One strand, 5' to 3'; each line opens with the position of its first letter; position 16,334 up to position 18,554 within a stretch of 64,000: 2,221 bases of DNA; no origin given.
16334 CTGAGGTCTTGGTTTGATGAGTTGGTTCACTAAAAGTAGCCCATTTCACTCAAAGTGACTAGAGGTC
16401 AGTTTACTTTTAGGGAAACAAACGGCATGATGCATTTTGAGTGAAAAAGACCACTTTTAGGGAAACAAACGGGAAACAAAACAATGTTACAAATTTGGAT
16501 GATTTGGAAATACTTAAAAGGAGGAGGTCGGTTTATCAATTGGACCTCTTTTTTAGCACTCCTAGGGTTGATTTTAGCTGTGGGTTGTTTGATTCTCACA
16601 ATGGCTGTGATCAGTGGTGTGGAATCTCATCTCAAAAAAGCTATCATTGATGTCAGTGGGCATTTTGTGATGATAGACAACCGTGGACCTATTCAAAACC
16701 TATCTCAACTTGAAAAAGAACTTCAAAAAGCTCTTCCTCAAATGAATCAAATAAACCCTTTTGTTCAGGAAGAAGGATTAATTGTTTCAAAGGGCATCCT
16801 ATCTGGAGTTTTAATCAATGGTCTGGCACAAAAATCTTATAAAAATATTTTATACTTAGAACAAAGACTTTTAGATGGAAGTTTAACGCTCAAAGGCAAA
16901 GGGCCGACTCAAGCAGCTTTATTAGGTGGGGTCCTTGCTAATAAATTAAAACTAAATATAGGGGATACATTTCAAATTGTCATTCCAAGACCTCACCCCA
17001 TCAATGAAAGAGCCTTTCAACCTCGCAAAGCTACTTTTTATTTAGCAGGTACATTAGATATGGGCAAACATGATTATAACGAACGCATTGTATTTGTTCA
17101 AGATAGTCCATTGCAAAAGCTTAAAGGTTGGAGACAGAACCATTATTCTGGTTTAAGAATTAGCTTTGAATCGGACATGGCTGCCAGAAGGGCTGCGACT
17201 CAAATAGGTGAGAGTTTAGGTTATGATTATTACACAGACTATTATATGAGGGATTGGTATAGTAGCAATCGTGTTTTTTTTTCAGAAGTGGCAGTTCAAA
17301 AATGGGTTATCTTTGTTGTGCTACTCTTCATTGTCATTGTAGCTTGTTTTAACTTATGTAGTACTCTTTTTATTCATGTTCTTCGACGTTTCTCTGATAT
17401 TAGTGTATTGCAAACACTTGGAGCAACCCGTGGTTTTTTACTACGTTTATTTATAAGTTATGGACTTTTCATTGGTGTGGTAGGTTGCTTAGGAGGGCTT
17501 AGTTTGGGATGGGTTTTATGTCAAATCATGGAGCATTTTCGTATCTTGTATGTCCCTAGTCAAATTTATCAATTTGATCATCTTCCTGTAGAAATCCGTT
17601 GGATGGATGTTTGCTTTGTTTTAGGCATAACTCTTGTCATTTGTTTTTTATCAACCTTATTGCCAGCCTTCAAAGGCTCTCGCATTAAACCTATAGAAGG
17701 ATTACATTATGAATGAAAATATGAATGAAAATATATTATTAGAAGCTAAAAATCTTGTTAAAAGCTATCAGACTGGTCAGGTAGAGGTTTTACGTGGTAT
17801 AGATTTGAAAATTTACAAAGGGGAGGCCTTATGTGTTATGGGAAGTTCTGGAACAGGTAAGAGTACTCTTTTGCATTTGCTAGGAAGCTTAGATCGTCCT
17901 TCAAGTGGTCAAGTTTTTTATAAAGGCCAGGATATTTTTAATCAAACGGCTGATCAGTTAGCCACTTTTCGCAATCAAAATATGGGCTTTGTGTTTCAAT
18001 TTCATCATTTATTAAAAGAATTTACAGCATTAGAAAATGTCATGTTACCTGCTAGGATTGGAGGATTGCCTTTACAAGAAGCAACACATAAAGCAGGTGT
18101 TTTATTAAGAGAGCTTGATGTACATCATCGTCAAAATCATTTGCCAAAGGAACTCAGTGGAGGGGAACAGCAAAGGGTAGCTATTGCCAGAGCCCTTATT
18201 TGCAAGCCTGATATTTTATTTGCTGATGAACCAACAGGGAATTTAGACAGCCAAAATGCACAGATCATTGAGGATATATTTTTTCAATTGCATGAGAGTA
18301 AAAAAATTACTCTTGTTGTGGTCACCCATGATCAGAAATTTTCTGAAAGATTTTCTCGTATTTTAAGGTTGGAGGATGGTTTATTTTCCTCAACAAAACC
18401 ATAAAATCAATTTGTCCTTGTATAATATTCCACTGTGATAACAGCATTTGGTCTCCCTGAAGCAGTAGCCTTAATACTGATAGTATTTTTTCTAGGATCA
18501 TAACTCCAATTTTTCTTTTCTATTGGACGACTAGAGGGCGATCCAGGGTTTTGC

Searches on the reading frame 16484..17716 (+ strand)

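Call 23: search_protein_families(library=pfam, proteins=[window:16484-17716:+], max_evalue=0.01)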
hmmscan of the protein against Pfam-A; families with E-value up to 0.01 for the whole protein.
window:16484-17716:+ (410 aa): 2 families
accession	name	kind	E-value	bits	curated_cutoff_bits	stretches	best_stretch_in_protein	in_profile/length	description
PF02687.27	FtsX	-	2.4e-15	57.1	25.5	1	278-403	2-120/120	FtsX-like permease C-terminal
PF12704.14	MacB_PCD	-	1.9e-09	38.5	27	1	22-193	1-157/207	MacB-like periplasmic core domain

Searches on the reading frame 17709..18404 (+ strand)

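Call 23: search_protein_families(library=pfam, proteins=[window:17709-18404:+], max_evalue=0.01)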
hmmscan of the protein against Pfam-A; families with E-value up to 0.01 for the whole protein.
window:17709-18404:+ (231 aa): 7 families
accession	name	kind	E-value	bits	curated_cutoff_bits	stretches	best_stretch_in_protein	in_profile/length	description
PF00005.33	ABC_tran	-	1.1e-33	117.2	25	1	28-176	1-136/137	ABC transporter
PF02463.25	SMC_N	-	0.00055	19.9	40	1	142-221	130-211/220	RecF/RecN/SMC N terminal domain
PF13304.12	AAA_21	-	0.0028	18.2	27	0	124-209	220-300/304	AAA domain, putative AbiEii toxin, Type IV TA system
PF13191.12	AAA_16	-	0.0032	18.4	32.6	1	38-73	24-59/167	AAA ATPase domain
PF03193.22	RsgA_GTPase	-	0.0047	17.2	30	1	36-59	104-127/174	RsgA GTPase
PF13401.12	AAA_22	-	0.0083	16.9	27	0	40-63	7-30/130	AAA domain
PF13555.12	AAA_29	-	0.0093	16.1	27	0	35-55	19-39/61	P-loop containing region of AAA domain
